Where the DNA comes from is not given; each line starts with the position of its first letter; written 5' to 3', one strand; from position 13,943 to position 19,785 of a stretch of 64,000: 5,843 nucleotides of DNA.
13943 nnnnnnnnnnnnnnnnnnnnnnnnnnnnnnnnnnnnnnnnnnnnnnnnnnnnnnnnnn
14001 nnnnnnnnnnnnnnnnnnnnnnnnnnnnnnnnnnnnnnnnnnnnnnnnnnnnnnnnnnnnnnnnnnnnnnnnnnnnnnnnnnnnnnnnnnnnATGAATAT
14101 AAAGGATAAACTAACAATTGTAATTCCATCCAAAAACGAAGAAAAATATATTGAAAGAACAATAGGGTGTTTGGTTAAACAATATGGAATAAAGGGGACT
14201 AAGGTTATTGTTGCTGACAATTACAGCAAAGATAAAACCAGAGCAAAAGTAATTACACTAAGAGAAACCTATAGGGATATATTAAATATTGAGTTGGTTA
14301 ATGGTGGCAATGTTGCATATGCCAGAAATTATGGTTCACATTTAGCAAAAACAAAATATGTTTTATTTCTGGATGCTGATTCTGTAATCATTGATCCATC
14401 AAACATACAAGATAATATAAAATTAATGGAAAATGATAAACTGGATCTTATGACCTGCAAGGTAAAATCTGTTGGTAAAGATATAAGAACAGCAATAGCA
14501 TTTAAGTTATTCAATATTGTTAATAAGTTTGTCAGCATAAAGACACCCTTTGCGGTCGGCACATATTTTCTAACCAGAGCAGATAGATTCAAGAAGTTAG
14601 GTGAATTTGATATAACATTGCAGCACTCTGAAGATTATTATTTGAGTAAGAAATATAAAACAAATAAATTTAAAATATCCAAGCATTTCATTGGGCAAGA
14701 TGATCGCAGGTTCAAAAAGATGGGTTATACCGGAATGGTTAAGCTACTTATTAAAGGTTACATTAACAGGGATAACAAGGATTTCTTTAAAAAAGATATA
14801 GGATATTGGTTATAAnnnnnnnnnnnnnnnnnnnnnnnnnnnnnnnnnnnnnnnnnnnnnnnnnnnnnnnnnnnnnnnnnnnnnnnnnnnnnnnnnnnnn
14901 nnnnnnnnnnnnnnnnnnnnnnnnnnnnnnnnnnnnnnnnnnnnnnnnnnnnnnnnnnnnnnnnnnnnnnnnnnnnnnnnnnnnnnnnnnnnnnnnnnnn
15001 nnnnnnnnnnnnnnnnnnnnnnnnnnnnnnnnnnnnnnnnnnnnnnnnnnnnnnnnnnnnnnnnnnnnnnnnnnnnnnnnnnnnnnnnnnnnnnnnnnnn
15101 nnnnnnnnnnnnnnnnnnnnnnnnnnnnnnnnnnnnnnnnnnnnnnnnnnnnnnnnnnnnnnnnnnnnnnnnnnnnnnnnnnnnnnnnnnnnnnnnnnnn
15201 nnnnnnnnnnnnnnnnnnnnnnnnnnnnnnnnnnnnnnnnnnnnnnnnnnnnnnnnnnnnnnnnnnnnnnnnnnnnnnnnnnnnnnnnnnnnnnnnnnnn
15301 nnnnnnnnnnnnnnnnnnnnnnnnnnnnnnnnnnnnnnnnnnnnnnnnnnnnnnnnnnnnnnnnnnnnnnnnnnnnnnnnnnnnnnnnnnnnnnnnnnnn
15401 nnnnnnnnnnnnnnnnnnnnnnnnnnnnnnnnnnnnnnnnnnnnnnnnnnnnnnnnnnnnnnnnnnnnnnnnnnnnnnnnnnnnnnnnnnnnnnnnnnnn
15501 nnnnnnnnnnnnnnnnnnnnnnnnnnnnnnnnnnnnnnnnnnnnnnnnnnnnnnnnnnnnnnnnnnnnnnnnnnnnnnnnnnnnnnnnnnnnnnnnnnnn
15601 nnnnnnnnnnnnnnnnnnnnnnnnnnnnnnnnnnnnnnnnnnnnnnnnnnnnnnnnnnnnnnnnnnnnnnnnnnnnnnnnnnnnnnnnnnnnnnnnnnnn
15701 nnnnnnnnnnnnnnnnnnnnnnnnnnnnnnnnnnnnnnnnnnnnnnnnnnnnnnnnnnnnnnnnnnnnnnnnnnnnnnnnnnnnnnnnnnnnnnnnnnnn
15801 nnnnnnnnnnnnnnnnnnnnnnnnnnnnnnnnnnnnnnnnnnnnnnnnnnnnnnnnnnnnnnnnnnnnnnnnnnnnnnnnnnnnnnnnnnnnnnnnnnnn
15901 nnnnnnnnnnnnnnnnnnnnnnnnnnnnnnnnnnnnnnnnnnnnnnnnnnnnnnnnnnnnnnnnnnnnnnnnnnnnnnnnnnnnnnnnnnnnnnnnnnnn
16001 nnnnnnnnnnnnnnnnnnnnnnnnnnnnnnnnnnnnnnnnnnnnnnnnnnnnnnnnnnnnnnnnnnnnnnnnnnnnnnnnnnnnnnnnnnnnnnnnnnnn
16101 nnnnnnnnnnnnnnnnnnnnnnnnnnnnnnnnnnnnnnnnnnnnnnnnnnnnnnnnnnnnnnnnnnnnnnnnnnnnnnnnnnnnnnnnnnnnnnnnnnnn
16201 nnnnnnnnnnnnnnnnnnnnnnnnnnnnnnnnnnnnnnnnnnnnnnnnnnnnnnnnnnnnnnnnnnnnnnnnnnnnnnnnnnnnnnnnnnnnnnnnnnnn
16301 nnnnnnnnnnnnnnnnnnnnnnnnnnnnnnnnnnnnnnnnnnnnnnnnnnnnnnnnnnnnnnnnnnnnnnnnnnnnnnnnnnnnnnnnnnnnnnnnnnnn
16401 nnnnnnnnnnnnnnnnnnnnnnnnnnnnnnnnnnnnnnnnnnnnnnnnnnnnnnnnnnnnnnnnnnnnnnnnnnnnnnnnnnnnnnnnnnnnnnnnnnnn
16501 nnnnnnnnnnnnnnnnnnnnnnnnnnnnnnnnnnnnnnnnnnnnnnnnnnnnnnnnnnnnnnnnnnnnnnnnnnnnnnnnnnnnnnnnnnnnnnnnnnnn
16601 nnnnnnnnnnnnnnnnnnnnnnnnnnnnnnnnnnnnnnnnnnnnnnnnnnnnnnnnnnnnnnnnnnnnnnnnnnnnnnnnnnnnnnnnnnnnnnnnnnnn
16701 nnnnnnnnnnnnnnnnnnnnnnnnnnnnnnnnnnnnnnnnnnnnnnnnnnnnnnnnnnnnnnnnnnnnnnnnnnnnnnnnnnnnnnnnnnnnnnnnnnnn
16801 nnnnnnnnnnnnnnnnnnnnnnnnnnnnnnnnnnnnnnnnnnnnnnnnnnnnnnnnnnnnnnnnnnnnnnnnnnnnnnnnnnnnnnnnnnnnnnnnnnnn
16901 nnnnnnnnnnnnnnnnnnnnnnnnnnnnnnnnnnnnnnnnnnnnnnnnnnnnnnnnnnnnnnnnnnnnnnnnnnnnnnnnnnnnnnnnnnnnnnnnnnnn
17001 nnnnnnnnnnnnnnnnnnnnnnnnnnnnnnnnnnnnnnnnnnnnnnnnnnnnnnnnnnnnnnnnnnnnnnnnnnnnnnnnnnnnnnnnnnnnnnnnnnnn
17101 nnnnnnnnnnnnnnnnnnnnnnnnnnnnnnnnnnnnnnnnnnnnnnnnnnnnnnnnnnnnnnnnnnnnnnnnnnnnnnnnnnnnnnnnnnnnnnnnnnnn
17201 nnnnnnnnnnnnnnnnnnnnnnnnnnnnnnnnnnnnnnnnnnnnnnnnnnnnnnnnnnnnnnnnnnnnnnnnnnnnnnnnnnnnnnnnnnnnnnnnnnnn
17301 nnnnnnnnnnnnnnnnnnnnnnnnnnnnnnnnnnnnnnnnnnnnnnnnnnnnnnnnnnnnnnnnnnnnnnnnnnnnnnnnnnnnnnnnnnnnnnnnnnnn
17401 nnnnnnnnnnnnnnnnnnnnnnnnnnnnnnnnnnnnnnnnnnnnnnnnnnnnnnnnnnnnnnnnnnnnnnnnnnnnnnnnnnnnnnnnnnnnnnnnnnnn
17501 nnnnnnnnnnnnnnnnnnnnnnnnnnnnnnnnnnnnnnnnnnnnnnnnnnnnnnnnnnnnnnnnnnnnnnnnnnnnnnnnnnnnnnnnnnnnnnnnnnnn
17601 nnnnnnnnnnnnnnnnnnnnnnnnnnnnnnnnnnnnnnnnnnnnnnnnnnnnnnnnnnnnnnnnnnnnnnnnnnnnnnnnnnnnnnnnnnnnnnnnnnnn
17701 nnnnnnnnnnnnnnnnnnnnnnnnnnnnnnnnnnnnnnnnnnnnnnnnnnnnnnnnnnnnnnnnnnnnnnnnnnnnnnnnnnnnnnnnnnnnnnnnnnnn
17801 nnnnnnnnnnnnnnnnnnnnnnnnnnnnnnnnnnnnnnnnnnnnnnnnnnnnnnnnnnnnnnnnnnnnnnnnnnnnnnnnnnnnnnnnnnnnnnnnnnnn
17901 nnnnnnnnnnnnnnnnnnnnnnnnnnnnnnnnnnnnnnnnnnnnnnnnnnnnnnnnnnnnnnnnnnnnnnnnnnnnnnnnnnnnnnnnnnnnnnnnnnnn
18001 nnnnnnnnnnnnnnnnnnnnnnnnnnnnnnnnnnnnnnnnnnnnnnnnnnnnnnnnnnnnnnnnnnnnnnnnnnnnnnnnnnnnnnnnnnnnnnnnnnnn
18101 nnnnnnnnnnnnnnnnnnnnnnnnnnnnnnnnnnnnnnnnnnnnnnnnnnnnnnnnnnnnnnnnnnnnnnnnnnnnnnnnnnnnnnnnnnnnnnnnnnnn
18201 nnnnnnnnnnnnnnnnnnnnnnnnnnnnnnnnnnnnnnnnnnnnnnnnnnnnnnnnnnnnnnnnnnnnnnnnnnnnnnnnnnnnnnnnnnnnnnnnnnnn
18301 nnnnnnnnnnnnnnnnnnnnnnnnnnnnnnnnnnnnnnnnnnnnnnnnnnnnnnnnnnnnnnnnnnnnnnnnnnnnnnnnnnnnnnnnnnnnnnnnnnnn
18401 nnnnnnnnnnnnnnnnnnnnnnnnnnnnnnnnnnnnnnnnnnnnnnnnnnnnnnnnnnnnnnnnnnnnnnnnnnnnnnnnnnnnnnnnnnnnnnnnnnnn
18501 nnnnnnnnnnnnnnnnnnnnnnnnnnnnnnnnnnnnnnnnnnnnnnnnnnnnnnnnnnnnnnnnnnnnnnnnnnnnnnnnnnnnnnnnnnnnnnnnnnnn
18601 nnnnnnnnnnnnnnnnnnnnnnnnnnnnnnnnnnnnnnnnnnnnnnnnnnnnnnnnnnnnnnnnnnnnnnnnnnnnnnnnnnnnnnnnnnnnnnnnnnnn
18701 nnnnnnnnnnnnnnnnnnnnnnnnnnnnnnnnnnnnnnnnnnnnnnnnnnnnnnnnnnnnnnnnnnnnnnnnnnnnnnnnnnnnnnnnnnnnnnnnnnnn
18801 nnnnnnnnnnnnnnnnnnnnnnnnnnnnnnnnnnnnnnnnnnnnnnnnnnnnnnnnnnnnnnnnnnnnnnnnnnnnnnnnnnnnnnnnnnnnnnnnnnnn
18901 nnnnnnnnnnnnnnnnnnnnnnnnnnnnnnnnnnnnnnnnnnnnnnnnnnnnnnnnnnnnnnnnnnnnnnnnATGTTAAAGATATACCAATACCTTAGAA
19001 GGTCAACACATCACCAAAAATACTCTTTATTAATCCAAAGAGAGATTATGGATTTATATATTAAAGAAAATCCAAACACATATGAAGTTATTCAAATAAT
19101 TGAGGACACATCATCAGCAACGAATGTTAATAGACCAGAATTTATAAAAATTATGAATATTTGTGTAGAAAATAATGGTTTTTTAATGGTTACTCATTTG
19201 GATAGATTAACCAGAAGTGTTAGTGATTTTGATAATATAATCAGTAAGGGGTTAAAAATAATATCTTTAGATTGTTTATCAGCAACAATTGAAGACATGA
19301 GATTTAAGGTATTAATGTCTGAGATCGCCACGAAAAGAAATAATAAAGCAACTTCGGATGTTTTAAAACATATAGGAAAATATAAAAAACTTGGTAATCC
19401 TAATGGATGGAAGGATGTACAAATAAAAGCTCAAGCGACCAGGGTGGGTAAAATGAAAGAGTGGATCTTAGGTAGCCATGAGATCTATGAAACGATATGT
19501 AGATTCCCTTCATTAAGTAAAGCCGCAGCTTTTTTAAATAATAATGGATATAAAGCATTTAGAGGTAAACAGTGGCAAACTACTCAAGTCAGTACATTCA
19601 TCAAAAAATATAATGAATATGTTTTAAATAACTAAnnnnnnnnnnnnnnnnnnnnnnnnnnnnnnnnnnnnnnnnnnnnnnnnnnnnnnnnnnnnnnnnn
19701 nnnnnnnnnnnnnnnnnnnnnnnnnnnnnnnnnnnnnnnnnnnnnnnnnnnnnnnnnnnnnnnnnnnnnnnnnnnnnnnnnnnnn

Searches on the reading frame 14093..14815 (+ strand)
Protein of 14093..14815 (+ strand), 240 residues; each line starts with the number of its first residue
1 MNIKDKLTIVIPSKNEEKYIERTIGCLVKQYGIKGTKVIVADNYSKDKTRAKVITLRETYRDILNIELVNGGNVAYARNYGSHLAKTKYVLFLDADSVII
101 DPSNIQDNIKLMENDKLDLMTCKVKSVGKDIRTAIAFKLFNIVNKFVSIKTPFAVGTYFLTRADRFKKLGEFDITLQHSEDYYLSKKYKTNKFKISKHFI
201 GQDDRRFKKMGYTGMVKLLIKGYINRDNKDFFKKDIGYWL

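Call 87: search_protein_families(library=pfam, proteins=[window:14093-14815:+], max_evalue=0.01)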
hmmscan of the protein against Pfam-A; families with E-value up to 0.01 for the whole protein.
window:14093-14815:+ (240 aa): 6 families
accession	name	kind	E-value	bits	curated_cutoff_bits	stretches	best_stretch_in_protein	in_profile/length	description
PF00535.33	Glycos_transf_2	-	4e-21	76.1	23.3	1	8-169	1-167/168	Glycosyl transferase family 2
PF10111.15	Glyco_tranf_2_2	-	2.8e-09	37.3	27.3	1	8-117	1-111/276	Glycosyltransferase like family 2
PF13641.12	Glyco_tranf_2_3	-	8.7e-08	32.9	27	1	7-127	3-126/230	Glycosyltransferase like family 2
PF13506.12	Glyco_transf_21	-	0.0004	20.3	21.7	1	85-195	29-144/174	Glycosyl transferase family 21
PF13632.12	Glyco_trans_2_3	-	0.0029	17.9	27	1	89-185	1-103/198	Glycosyl transferase family group 2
PF13704.12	Glyco_tranf_2_4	-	0.003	18.5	27.5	1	14-102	1-87/98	Glycosyl transferase family 2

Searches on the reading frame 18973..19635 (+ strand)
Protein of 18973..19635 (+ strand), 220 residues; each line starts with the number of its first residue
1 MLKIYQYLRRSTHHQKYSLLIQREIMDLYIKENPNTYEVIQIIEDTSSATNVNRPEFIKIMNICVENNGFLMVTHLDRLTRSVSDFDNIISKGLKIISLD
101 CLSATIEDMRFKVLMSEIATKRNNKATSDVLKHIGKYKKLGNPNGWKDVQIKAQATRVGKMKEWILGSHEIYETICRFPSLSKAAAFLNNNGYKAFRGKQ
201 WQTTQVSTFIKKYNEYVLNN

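Call 87: search_protein_families(library=pfam, proteins=[window:18973-19635:+], max_evalue=0.01)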
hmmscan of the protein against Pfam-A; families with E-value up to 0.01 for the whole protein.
window:18973-19635:+ (220 aa): 2 families
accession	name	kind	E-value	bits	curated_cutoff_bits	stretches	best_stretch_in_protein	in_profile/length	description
PF00239.26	Resolvase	-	1.3e-14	55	23.3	1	5-100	2-100/145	Resolvase, N terminal domain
PF07508.19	Recombinase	-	0.00092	19.9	21.1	1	170-211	9-50/102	Recombinase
